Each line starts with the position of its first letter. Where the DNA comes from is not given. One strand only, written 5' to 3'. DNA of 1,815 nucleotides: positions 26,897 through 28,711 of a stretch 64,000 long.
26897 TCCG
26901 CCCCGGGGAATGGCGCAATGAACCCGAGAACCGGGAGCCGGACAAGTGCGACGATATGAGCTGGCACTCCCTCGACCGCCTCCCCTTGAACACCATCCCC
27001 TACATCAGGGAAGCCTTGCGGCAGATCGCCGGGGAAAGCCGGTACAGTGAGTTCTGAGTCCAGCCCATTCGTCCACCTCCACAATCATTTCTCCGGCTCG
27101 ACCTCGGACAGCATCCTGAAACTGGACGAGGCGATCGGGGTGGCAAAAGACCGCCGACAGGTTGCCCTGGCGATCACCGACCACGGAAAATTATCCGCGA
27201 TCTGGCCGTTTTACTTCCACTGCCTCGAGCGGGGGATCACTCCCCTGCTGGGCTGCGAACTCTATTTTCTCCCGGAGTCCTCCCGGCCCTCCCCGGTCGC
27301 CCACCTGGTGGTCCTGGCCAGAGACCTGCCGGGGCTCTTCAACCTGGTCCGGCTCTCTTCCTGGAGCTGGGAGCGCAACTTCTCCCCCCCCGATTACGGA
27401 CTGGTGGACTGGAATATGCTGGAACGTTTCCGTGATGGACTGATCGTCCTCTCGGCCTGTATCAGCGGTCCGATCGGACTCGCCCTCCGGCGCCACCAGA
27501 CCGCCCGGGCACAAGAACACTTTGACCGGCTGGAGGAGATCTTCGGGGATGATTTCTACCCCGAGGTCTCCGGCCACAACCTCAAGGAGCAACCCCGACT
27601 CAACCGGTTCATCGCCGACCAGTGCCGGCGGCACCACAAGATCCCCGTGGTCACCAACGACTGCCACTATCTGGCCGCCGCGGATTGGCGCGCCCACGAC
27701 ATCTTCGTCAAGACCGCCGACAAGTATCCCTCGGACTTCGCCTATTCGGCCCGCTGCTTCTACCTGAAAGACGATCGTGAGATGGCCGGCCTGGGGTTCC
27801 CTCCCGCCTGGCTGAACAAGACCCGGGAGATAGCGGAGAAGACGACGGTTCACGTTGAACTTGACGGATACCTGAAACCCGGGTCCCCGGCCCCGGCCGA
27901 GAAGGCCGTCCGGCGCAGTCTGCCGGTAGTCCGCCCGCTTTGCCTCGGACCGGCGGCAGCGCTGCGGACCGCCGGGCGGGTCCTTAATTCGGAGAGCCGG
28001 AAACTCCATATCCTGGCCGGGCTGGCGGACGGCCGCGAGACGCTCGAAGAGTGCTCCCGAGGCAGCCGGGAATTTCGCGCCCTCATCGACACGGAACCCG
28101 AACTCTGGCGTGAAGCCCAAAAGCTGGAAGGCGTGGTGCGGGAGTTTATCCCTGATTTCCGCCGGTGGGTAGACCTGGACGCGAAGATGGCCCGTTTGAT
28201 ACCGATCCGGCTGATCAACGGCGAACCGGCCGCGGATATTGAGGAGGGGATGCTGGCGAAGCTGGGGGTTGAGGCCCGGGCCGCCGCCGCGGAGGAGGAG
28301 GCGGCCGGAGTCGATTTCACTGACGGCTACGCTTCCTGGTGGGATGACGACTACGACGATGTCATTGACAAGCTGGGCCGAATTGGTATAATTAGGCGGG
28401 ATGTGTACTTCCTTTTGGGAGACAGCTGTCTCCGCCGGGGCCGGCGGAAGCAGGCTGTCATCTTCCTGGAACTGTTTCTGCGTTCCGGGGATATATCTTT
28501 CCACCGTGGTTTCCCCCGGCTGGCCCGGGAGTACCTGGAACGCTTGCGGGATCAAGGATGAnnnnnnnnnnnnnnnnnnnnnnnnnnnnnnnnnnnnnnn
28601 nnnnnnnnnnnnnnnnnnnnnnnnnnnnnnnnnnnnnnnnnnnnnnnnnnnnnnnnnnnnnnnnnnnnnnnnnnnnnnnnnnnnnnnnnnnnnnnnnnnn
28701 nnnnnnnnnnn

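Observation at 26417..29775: Overlapping four-gene operon: small ORF - NUDIX hydrolase - DnaE-N-terminal-like PHP protein - receiver-less GAF histidine kinase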

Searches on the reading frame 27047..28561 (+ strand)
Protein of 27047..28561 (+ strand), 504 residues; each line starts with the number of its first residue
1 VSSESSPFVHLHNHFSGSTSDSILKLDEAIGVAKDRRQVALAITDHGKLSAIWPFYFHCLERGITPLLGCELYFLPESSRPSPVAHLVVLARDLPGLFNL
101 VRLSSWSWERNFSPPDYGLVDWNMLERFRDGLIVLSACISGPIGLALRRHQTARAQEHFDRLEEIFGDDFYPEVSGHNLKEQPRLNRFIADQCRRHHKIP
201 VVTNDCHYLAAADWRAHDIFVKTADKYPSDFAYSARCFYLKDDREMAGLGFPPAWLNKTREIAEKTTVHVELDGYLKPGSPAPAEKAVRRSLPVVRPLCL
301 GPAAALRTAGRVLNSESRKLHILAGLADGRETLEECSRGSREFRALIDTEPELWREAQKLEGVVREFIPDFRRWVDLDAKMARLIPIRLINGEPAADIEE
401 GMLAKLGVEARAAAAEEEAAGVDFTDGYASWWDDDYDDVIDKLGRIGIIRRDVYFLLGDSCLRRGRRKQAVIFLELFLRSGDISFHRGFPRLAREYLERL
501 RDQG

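Call 3: search_protein_families(library=pfam, proteins=[window:27047-28561:+], max_evalue=0.01)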
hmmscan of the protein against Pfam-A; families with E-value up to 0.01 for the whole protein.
window:27047-28561:+ (504 aa): 1 family
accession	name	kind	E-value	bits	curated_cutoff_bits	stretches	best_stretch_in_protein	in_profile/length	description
PF02811.25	PHP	-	8e-31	108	26.4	1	10-175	1-162/164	PHP domain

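Call 4: search_protein_families(library=ncbifam, proteins=[window:27047-28561:+], max_evalue=0.01)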
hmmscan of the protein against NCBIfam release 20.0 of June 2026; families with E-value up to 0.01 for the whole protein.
window:27047-28561:+ (504 aa): 12 families
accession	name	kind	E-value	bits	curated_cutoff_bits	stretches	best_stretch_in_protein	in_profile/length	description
NF004226.0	PRK05673.1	equivalog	1.3e-50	172.4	1002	1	6-285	4-291/1146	DNA polymerase III subunit alpha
NF005298.0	PRK06826.1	equivalog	2.9e-47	161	1260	1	7-286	4-293/1151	DNA polymerase III subunit alpha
TIGR00594.1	polc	superfamily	5.3e-47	160.5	434.35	1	8-285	1-287/1022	DNA polymerase III subunit alpha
NF005617.0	PRK07374.1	equivalog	2.6e-29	101.8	1653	1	8-223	3-228/1170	DNA polymerase III subunit alpha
NF007079.0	PRK09532.1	equivalog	3.7e-26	91.6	1525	1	8-247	3-251/876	DNA polymerase III subunit alpha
NF005377.0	PRK06920.1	equivalog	2.1e-24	85.4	1806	1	7-288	2-280/1108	DNA polymerase III subunit alpha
NF001688.0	PRK00448.1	equivalog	4.4e-13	47.7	873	2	83-225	613-759/1445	PolC-type DNA polymerase III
TIGR01405.1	polC_Gram_pos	equivalog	1.1e-09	36.6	1043.45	2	85-224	381-524/1211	DNA polymerase III subunit alpha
NF004225.0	PRK05672.1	subfamily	4.1e-08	31.7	939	1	26-286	24-287/1047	error-prone DNA polymerase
NF005516.0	PRK07135.1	equivalog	6e-07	28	1084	1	8-105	4-93/974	DNA polymerase III DnaE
NF004550.0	PRK05898.1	equivalog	3.2e-05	22.3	1182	1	11-108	5-96/971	DNA polymerase III subunit alpha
NF005582.0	PRK07279.1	equivalog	0.00012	20.2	1279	1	17-106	11-96/1033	DNA polymerase III subunit alpha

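Call 8: find_homologous_proteins(query=window:27047-28561:+)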
Query window:27047-28561:+ (504 aa): 36 proteins with E <= 0.001 among 8000 candidates.
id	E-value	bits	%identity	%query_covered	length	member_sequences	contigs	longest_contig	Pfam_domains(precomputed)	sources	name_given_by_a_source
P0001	0.0e+0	1168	100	100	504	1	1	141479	PF02811.27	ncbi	-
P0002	1.6e-208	712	61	99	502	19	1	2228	PF02811.27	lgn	-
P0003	3.0e-60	222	42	56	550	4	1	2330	PF02811.27,PF07733.19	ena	-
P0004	1.5e-55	207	41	54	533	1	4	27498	PF02811.27,PF07733.19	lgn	-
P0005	7.5e-50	188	38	66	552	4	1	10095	PF02811.27,PF07733.19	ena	-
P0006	3.4e-33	133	35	58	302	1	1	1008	PF02811.27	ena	-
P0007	1.6e-32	131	33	52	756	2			PF02811.27,PF17657.7,PF07733.19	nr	nr:DNA polymerase III subunit alpha [Sporanaerobium hydrogeniformans]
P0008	1.8e-31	128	35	52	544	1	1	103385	PF02811.27,PF07733.19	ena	-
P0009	1.2e-30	125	30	54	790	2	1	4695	PF02811.27,PF17657.7,PF07733.19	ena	-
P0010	1.4e-30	125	35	55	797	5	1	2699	PF02811.27,PF17657.7,PF07733.19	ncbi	ncbi:MAG: DNA polymerase III subunit alpha, partial [Gemmatimonadota bacterium]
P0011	2.1e-30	124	32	54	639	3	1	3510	PF02811.27,PF17657.7,PF07733.19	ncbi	-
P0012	1.5e-27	115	35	55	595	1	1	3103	PF02811.27,PF07733.19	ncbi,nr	ncbi:MAG: DNA polymerase III subunit alpha, partial [Gemmatimonadetes bacterium]|nr:DNA polymerase I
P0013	3.4e-27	113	32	54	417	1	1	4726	PF02811.27,PF07733.19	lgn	-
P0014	3.8e-27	113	31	53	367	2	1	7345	PF02811.27,PF07733.19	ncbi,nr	ncbi:MAG: PHP domain-containing protein, partial [Deltaproteobacteria bacterium]|nr:PHP domain-conta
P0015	6.4e-27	113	33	55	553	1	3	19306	PF02811.27,PF07733.19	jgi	-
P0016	2.3e-26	111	33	57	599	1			PF02811.27,PF07733.19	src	-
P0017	2.4e-25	107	32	55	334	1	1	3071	PF02811.27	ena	-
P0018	4.3e-25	107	32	52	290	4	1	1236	PF02811.27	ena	-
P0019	2.8e-23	101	30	51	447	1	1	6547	PF02811.27,PF07733.19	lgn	-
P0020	5.6e-23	100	30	53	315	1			PF02811.27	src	-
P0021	1.1e-22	99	31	55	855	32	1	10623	PF02811.27,PF17657.7,PF07733.19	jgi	jgi:DNA polymerase III subunit alpha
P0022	9.2e-22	96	32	42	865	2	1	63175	PF02811.27,PF01079.26,PF17657.7,PF07733.19,PF14890.12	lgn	-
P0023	1.1e-21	95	31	41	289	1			PF02811.27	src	-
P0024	7.6e-20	89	31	55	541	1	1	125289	PF02811.27,PF07733.19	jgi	-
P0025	1.2e-18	85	27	52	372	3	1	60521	PF02811.27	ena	-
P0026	1.9e-18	85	30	55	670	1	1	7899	PF02811.27,PF07733.19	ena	-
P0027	5.2e-18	83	29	58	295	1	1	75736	PF02811.27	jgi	jgi:DNA polymerase-3 subunit alpha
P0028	1.3e-17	82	27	52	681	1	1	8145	PF02811.27,PF14667.13,PF01370.28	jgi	jgi:dTDP-4-dehydrorhamnose 3,5-epimerase-like enzyme/histidinol phosphatase-like PHP family hydrolas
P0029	1.3e-15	75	28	56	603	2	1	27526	PF02811.27,PF07733.19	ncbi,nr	ncbi:MAG: DNA polymerase III subunit alpha, partial [Candidatus Symbiothrix sp.]|nr:DNA polymerase I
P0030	2.1e-14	71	29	52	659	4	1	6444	PF02811.27,PF17657.7,PF07733.19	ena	-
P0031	2.5e-14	71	30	52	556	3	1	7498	PF02811.27,PF17657.7,PF07733.19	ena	-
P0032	8.9e-14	69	29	58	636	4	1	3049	PF02811.27,PF07733.19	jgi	jgi:DNA polymerase III subunit alpha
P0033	2.6e-13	68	27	51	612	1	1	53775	PF02811.27,PF07733.19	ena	-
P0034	2.8e-9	54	26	51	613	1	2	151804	PF02811.27,PF07733.19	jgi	jgi:DNA polymerase III subunit alpha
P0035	3.0e-6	44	32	40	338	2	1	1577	PF02811.27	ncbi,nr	ncbi:MAG TPA: PHP domain-containing protein, partial [Actinomycetes bacterium]|nr:PHP domain-contain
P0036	2.5e-4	38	31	41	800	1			PF02811.27,PF17657.7,PF07733.19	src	-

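Call 9: find_encoding_contigs(protein=P0001, flank=10000, max_places=4)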
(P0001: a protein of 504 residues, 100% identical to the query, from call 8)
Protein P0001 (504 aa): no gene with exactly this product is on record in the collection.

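Call 10: find_encoding_contigs(protein=P0002, flank=5000, max_places=6)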
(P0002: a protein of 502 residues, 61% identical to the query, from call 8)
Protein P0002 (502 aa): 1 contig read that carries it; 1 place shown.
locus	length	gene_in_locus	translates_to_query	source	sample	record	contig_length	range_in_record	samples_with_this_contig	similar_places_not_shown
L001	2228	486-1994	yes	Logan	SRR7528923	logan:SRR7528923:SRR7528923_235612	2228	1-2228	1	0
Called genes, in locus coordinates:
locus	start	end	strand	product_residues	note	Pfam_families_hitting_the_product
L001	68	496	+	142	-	PF00293:NUDIX, PF14815:NUDIX_4 (weak)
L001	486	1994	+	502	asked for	PF02811:PHP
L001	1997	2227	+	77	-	?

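Call 14: find_encoding_contigs(protein=P0004, flank=6000, max_places=3)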
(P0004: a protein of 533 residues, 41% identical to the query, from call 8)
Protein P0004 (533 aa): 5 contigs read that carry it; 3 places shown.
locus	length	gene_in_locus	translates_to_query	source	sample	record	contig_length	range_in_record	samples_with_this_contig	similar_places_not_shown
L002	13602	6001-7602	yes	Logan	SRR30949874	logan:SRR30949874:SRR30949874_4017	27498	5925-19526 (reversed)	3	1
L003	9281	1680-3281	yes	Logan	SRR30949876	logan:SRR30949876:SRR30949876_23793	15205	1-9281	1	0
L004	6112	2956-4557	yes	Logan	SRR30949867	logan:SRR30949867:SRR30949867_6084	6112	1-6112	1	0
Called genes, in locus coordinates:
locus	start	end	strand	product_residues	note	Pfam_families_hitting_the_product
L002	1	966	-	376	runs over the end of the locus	PF01924:HypD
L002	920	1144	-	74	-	PF01455:HupF_HypC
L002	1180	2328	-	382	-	PF17788:HypF_C, PF22521:HypF_C_2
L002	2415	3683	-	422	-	PF04052:TolB_N, PF26549:Tricorn_N (weak), PF00930:DPPIV_N (faint), PF26549:Tricorn_N (weak), PF26550:Tricorn_2nd, PF07676:PD40, PF26549:Tricorn_N, PF07676:PD40 (weak), +1 more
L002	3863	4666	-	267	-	PF13103:TonB_2, PF03544:TonB_C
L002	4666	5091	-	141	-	PF02472:ExbD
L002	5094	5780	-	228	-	PF01618:MotA_ExbB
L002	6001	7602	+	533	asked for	PF02811:PHP, PF07733:DNA_pol3_alpha (weak)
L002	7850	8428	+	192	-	PF02525:Flavodoxin_2, PF03358:FMN_red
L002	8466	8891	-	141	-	-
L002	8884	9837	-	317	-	PF01551:Peptidase_M23 (weak)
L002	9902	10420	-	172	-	PF03938:OmpH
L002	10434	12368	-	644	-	PF00330:Aconitase, PF00694:Aconitase_C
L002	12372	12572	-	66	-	PF10771:DUF2582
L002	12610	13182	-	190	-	PF00857:Isochorismatase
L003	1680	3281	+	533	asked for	PF02811:PHP, PF07733:DNA_pol3_alpha (weak)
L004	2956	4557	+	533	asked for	PF02811:PHP, PF07733:DNA_pol3_alpha (weak)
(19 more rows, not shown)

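Call 15: find_encoding_contigs(protein=P0005, flank=6000, max_places=3)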
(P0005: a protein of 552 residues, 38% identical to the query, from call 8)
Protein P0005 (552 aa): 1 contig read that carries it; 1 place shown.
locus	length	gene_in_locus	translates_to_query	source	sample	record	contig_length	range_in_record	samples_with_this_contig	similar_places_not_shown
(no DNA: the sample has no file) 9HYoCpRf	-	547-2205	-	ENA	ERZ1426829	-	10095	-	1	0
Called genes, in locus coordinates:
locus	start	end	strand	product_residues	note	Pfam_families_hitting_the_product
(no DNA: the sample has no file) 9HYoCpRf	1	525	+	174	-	?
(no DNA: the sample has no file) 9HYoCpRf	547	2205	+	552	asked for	PF02811:PHP, PF07733:DNA_pol3_alpha (weak)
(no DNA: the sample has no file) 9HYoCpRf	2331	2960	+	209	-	PF02525:Flavodoxin_2, PF03358:FMN_red (weak)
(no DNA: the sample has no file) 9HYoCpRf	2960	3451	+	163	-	PF03073:TspO_MBR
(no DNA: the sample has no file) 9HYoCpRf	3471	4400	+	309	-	PF01758:SBF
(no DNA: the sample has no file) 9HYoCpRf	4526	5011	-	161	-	-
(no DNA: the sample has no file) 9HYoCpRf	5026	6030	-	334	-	PF01551:Peptidase_M23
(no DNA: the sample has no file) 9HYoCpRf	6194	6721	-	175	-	PF03938:OmpH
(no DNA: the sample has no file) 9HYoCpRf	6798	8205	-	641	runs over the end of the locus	PF00330:Aconitase, PF00694:Aconitase_C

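Call 16: find_encoding_contigs(protein=P0003, flank=6000, max_places=3)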
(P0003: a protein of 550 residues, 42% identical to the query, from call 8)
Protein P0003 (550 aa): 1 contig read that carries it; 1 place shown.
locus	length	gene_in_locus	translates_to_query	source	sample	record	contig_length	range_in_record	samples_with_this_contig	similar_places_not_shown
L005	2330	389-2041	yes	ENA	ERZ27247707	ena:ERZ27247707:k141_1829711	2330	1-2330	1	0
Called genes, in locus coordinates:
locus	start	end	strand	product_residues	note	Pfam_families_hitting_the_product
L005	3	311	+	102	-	?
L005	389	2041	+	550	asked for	PF02811:PHP, PF07733:DNA_pol3_alpha (faint)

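Call 43: search_solved_structures(query=window:27047-28561:+, show_alignments=2, max_evalue=0.001)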
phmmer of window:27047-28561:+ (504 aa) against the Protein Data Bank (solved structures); distinct sequences matched with E-value up to 0.001: 13.
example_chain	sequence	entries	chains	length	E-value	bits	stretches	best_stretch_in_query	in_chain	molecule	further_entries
2hpi_A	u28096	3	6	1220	3.8e-29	104.9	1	7-255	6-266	DNA polymerase III alpha subunit | DNA polymerase III subunit alpha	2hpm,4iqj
3e0d_A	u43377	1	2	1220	8.7e-28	100.5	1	7-255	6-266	DNA polymerase III subunit alpha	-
7pu7_A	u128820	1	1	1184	6.1e-23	84.5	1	2-250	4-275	DNA polymerase III subunit alpha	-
4jom_A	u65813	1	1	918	1.4e-22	83.3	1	7-282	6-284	DNA polymerase III subunit alpha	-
5lew_A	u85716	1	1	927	1.5e-22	83.2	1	6-250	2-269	DNA polymerase III subunit alpha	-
2hnh_A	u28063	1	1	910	4.3e-19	71.8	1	7-282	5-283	DNA polymerase III alpha subunit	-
2hqa_A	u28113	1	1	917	4.4e-19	71.7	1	7-282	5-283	DNA polymerase III alpha subunit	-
5m1s_A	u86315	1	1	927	4.5e-19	71.7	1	7-282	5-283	DNA polymerase III subunit alpha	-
5fku_A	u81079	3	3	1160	6.7e-19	71.1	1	7-282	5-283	DNA POLYMERASE III SUBUNIT ALPHA | DNA POLYMERASE III ALPHA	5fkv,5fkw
4gx8_A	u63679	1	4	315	2.6e-17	65.9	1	6-267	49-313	DNA polymerase III subunit epsilon,DNA polymerase III subunit alpha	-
4gx9_A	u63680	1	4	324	2.8e-17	65.8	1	6-267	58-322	DNA polymerase III subunit epsilon,DNA polymerase III subunit alpha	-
3f2b_A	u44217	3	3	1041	2.5e-05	26.4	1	5-219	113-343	DNA-directed DNA polymerase III alpha chain | GEOBACILLUS KAUSTOPHILUS DNA POLC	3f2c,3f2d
9qpc_A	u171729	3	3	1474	0.00012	24.1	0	84-216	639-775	DNA polymerase III PolC-type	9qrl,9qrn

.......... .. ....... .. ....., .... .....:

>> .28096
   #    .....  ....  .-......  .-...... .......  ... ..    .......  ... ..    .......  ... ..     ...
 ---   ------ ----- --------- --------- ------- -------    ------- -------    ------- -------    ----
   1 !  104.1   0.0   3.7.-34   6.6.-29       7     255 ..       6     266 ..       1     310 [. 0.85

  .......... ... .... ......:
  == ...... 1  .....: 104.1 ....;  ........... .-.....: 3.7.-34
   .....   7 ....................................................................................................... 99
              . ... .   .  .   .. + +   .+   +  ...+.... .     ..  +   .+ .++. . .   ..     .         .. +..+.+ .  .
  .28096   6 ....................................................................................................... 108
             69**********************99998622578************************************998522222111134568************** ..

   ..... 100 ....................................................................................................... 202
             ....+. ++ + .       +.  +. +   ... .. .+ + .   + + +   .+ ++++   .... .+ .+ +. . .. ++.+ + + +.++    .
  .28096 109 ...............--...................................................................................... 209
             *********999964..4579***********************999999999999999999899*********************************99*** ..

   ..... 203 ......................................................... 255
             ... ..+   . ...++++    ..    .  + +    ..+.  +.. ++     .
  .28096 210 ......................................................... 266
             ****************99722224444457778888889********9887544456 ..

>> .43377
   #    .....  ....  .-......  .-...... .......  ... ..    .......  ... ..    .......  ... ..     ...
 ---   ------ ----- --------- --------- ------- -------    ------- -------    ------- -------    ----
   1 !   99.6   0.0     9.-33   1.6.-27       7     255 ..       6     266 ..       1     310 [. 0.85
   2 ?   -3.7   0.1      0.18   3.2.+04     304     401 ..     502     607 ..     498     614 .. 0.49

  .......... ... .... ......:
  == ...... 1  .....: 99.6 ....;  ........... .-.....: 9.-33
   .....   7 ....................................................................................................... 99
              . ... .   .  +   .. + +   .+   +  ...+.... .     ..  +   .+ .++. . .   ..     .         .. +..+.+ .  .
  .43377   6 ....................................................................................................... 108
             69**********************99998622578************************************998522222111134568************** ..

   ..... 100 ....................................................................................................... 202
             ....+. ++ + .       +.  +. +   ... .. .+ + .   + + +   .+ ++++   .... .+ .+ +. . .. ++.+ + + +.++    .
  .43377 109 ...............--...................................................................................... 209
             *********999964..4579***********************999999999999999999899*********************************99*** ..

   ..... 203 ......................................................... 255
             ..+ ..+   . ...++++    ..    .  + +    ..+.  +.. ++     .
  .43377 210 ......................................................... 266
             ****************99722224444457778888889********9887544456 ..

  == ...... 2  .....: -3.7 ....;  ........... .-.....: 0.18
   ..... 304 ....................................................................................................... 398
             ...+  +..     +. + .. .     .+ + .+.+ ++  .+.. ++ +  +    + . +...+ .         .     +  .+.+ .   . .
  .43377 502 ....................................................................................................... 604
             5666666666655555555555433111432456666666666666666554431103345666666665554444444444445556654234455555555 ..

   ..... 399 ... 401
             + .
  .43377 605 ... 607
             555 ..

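Call 56: predict_structure(alignment_id=A4)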
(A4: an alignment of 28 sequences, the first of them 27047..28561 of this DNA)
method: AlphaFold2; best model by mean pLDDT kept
length: 504 residues; sequences in the alignment: 28
mean_pLDDT: 93.1   pTM: 0.92
mean pLDDT of the five models: 93.1, 92.2, 91.9, 91.8, 91.7
residues with pLDDT >= 90: 427; 70-90: 55; 50-70: 20; < 50: 2
segments of 3 or more residues with pLDDT < 50: none
pLDDT, mean of each block of 10 residues (from residue 1): 73 94 97 96 97 97 98 86 90 98 96 88 97 96 96 98 98 95 97 98 97 96 92 88 96 96 97 83 61 96 97 90 94 96 95 97 96 92 95 94 93 79 94 96 88 96 97 97 90 96 84
secondary structure, 60 per line:
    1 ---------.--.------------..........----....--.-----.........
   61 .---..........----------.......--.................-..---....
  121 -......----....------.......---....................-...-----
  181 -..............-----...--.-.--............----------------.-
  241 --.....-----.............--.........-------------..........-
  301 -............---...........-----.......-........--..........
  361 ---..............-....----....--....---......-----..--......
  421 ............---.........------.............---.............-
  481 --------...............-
elements in order: H26-35 E40-43 H52-61 E65-74 E85-91 H94-110 E117-120 H122-127 E132-135 H142-148 H152-169 E173-175 H182-195 E201-203 H211-222 H243-247 H253-265 H268-276 E290-299 H302-313 H317-327 H333-339 H341-348 H351-360 E364-377 H379-382 E387-390 E393-396 H400-405 H415-432 H436-444 H451-463 H467-479 H489-503

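Call 58: fold_search(model_id=the predicted structure, library=pdb)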
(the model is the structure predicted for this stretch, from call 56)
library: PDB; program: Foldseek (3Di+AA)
matches with E <= 10: 1118; with E <= 0.001: 28
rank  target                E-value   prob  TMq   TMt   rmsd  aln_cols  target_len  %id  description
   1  4iqj_D                1.6e-25  1.00  0.71  0.31  16.8       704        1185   19  Structure of PolIIIalpha-Tauc-DNA complex suggests an atomic model of the replisome (released 2013-03-13)
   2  4jom                  2.5e-25  1.00  0.72  0.41  14.6       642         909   19  Structure of E. coli Pol III 3mPHP mutant (released 2013-05-29)
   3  2hpi                  5.2e-25  1.00  0.68  0.31  16.5       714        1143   19  Eubacterial and Eukaryotic Replicative DNA Polymerases are not Homologous: X-ray Structure of DNA Polymerase III (released 2006-09-19)
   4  3e0d_A                7.5e-25  1.00  0.71  0.32  15.5       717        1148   19  Insights into the Replisome from the Crystral Structure of the Ternary Complex of the Eubacterial DNA Polymerase III a (released 2008-09-23)
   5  5lew                  1.2e-24  1.00  0.71  0.40  16.4       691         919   18  DNA polymerase (released 2017-10-25)
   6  4iqj_C                1.3e-24  1.00  0.68  0.31  17.3       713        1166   18  Structure of PolIIIalpha-Tauc-DNA complex suggests an atomic model of the replisome (released 2013-03-13)
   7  4iqj_A                3.7e-24  1.00  0.68  0.31  16.6       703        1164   19  Structure of PolIIIalpha-Tauc-DNA complex suggests an atomic model of the replisome (released 2013-03-13)
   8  2hnh                  5.4e-24  1.00  0.71  0.40  14.3       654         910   18  Crystal structure of the catalytic alpha subunit of E. coli replicative DNA polymerase III (released 2006-09-19)
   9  4iqj_B                5.7e-24  1.00  0.67  0.30  16.5       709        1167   18  Structure of PolIIIalpha-Tauc-DNA complex suggests an atomic model of the replisome (released 2013-03-13)
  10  7pu7_A                9.5e-24  1.00  0.69  0.34  16.9       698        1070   17  DNA polymerase from M. tuberculosis (released 2022-02-23)
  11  5fkv_A                1.0e-23  1.00  0.69  0.32  17.6       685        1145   17  cryo-EM structure of the E. coli replicative DNA polymerase complex bound to DNA (DNA polymerase III alpha, beta, epsi (released 2015-11-25)
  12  2hqa                  2.7e-23  1.00  0.72  0.41  15.9       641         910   18  Crystal structure of the catalytic alpha subunit of E. Coli replicative DNA polymerase III (released 2006-09-19)
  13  5fkw_A                1.5e-22  1.00  0.70  0.39  14.6       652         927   18  cryo-EM structure of the E. coli replicative DNA polymerase complex bound to DNA (DNA polymerase III alpha, beta, epsi (released 2015-11-25)
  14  5fku_A                1.4e-20  1.00  0.69  0.31  14.6       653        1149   18  cryo-EM structure of the E. coli replicative DNA polymerase complex in DNA free state (DNA polymerase III alpha, beta, (released 2015-11-25)
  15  4gx8_B                4.1e-18  1.00  0.49  0.78   2.6       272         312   28  Crystal structure of a DNA polymerase III alpha-epsilon chimera (released 2013-04-03)
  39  3tw7_B                1.6e-01  0.16  0.17  0.10  14.4       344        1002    9  Structure of Rhizobium etli pyruvate carboxylase T882A crystallized without acetyl coenzyme-A (released 2011-10-12)
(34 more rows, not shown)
